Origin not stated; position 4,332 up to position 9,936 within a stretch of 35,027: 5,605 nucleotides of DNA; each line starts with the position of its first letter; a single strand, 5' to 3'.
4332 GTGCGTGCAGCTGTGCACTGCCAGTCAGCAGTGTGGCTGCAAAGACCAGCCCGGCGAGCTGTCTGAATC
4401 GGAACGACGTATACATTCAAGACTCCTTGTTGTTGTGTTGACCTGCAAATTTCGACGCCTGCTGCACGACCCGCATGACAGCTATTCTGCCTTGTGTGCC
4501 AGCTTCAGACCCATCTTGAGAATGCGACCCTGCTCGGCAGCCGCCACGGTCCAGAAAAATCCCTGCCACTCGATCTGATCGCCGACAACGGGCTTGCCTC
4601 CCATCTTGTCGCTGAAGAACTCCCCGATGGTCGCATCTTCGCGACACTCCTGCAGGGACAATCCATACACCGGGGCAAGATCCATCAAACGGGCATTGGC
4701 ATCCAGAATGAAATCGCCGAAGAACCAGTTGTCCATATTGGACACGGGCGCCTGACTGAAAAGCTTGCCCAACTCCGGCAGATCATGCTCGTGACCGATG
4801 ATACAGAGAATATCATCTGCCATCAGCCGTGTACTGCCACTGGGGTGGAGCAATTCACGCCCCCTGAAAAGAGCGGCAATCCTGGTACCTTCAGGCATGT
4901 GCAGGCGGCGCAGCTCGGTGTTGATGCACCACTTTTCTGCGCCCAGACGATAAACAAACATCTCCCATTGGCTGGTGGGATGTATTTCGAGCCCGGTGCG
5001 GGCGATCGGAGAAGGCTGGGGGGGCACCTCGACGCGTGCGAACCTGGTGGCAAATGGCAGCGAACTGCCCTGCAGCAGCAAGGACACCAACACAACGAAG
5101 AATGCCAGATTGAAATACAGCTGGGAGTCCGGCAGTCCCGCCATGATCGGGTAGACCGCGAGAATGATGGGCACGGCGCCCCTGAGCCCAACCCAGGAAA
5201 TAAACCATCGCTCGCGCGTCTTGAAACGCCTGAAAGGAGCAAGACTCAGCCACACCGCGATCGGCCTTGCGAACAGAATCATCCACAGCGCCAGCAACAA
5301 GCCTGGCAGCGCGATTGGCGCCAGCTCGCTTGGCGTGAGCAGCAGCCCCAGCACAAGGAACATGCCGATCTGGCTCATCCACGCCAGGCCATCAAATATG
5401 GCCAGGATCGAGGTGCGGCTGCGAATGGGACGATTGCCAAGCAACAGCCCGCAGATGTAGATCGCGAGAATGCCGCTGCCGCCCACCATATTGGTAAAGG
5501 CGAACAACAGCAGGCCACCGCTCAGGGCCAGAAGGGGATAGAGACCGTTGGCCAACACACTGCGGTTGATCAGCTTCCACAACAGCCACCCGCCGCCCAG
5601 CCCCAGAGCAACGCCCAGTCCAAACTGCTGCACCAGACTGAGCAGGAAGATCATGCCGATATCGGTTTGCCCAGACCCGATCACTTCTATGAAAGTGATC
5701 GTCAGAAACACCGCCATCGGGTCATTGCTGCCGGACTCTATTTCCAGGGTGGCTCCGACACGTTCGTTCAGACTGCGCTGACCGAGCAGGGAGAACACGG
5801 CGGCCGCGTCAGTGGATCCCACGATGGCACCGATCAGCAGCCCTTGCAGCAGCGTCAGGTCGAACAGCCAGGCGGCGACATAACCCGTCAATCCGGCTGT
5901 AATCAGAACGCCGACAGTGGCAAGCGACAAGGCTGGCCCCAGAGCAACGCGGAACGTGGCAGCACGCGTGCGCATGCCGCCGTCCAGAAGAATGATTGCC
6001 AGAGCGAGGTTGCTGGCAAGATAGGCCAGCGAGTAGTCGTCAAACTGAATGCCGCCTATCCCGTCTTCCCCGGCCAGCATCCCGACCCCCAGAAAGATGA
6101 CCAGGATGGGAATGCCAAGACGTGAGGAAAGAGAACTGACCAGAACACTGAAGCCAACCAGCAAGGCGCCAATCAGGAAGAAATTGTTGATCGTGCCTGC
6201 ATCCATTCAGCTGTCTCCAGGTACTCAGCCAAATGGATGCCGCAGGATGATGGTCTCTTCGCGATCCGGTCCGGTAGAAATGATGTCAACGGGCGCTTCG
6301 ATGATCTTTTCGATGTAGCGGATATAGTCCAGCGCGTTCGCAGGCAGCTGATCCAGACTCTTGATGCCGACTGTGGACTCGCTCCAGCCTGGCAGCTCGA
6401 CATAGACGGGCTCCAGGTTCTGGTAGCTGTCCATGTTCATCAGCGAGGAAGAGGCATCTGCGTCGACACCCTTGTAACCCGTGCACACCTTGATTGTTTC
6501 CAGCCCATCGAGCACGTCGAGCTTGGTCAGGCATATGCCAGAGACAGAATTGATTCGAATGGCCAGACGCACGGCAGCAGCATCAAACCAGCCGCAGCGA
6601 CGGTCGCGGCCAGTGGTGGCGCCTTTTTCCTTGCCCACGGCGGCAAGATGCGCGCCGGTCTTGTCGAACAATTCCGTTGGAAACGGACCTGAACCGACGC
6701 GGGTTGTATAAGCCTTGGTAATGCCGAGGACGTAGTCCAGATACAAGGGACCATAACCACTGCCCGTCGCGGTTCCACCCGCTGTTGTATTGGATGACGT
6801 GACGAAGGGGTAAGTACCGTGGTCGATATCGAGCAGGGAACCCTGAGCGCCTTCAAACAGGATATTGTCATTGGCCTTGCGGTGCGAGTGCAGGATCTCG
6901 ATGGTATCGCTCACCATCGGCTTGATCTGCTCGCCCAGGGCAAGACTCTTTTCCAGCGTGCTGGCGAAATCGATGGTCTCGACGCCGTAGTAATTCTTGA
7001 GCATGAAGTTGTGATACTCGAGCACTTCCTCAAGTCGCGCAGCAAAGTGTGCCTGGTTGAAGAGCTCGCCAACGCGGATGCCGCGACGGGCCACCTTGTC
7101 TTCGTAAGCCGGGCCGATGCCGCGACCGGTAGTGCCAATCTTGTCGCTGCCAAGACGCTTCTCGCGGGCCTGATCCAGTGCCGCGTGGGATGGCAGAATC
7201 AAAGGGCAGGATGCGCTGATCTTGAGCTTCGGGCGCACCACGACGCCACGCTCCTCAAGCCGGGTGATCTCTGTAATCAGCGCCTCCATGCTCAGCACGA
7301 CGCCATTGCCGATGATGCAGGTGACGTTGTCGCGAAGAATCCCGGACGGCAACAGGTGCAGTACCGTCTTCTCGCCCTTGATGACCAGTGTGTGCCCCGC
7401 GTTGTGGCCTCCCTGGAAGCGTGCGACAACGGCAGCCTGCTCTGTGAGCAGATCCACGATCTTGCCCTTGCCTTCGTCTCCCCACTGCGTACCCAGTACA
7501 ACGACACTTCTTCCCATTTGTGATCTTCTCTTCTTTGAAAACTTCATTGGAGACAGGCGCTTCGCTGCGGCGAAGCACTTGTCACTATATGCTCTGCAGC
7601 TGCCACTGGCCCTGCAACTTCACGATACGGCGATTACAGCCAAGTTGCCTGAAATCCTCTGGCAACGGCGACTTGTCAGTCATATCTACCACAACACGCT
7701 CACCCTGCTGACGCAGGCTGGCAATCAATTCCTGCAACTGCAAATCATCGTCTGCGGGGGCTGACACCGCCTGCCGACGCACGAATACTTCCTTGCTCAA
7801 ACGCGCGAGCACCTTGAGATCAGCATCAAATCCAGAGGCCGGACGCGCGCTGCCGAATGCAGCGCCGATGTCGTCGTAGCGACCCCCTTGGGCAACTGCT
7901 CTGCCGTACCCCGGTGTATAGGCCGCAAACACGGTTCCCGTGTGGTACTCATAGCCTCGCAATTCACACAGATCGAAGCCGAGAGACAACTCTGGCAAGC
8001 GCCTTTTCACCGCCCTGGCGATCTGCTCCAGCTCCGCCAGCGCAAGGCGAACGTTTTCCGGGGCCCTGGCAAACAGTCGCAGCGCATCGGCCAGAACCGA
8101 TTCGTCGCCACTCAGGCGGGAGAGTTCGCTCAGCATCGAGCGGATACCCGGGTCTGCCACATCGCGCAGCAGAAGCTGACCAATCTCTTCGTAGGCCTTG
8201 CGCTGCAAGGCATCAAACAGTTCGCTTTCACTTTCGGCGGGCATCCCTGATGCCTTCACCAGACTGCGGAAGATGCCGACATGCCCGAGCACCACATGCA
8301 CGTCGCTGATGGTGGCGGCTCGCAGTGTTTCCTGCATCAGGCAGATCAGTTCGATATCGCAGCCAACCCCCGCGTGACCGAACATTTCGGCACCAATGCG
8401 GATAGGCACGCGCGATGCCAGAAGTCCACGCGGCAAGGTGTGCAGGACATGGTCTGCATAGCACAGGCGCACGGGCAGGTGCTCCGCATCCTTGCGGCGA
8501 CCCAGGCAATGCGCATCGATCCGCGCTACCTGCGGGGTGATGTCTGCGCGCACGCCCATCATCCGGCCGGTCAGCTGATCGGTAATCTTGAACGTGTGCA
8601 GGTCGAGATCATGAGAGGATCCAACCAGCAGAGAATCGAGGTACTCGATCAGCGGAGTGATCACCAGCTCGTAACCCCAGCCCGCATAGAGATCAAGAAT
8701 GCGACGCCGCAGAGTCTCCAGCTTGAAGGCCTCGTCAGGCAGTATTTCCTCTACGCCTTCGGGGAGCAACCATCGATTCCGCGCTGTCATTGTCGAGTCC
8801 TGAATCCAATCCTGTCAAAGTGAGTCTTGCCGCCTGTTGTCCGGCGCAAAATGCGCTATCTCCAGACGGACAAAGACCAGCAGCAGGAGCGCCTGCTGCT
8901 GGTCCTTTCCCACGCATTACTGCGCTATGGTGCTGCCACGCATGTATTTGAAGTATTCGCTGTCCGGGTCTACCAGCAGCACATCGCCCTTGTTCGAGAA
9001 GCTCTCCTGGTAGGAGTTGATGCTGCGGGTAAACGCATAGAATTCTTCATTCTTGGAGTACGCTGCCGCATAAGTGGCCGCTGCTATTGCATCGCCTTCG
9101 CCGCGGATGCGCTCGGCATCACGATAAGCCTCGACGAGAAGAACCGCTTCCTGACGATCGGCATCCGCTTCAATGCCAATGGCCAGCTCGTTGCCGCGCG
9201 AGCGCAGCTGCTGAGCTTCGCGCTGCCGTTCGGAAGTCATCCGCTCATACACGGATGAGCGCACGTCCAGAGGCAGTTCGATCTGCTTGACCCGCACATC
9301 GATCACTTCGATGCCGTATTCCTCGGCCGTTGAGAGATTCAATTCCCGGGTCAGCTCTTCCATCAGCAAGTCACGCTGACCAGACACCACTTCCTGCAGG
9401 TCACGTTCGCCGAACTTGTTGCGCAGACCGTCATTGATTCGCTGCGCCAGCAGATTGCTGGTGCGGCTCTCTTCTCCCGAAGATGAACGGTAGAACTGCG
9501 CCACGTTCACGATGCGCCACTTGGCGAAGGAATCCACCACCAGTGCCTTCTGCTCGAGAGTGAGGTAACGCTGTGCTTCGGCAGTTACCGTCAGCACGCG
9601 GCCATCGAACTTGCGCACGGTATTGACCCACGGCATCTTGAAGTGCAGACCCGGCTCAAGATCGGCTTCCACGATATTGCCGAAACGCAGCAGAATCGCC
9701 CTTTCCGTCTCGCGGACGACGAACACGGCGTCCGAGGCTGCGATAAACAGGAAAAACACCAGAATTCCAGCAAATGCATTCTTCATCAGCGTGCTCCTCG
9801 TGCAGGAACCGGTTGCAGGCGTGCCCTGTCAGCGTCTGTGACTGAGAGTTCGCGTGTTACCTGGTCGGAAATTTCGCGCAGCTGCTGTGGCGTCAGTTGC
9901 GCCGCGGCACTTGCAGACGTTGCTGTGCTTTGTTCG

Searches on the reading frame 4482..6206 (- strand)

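Call 64: search_protein_families(library=pfam, proteins=[window:4482-6206:-], max_evalue=0.00001)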
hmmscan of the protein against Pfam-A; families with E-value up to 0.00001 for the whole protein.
window:4482-6206:- (574 aa): 3 families
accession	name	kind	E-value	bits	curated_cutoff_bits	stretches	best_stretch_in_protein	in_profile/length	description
PF00999.27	Na_H_Exchanger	-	1.3e-61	208.9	26.2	1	21-385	4-371/375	Sodium/hydrogen exchanger, transmembrane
PF02080.26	TrkA_C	-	1.2e-11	44.8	27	1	418-483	3-70/71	TrkA-C domain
PF03471.22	CorC_HlyC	-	2.9e-11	43.7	27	1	496-569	5-79/81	Transporter associated domain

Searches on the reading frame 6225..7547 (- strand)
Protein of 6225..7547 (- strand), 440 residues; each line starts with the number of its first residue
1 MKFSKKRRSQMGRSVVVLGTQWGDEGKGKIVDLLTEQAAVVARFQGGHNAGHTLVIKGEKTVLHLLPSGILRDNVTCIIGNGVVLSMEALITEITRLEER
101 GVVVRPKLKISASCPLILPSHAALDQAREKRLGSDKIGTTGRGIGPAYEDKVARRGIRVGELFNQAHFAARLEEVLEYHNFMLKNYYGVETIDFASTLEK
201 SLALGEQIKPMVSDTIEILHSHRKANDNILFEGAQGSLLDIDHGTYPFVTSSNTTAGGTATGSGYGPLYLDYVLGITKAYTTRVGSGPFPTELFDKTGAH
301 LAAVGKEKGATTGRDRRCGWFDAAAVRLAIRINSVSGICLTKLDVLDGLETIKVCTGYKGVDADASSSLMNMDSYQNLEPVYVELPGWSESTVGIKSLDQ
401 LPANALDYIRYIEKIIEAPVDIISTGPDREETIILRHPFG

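Call 64: search_protein_families(library=pfam, proteins=[window:6225-7547:-], max_evalue=0.00001)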
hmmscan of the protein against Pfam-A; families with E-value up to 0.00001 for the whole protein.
window:6225-7547:- (440 aa): 1 family
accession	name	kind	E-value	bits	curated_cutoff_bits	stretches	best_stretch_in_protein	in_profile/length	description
PF00709.27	Adenylsucc_synt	-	2.1e-179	597.1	27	1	16-433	1-416/416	Adenylosuccinate synthetase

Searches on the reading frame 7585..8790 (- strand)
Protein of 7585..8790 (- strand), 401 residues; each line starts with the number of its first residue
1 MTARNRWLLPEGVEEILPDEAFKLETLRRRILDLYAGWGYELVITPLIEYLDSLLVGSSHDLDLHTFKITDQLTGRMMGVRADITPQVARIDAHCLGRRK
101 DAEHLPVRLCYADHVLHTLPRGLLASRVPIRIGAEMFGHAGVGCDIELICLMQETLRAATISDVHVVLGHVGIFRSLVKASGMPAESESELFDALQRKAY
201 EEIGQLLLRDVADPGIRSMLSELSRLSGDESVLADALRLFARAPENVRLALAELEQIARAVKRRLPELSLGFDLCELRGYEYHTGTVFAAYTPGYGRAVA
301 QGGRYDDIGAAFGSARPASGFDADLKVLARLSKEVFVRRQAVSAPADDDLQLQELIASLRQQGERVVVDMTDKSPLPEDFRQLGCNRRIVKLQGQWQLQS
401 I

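Call 64: search_protein_families(library=pfam, proteins=[window:7585-8790:-], max_evalue=0.00001)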
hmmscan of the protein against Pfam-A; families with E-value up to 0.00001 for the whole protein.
window:7585-8790:- (401 aa): 1 family
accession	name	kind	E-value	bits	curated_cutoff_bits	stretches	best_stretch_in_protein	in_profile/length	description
PF13393.11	tRNA-synt_His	-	1.5e-106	356.6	25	1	12-327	1-307/308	Histidyl-tRNA synthetase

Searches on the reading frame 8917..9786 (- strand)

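Call 64: search_protein_families(library=pfam, proteins=[window:8917-9786:-], max_evalue=0.00001)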
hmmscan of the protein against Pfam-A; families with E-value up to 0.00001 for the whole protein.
window:8917-9786:- (289 aa): 1 family
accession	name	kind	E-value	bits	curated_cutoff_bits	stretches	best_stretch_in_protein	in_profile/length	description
PF01145.31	Band_7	-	1.6e-31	110.1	23.6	1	23-198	2-174/176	SPFH domain / Band 7 family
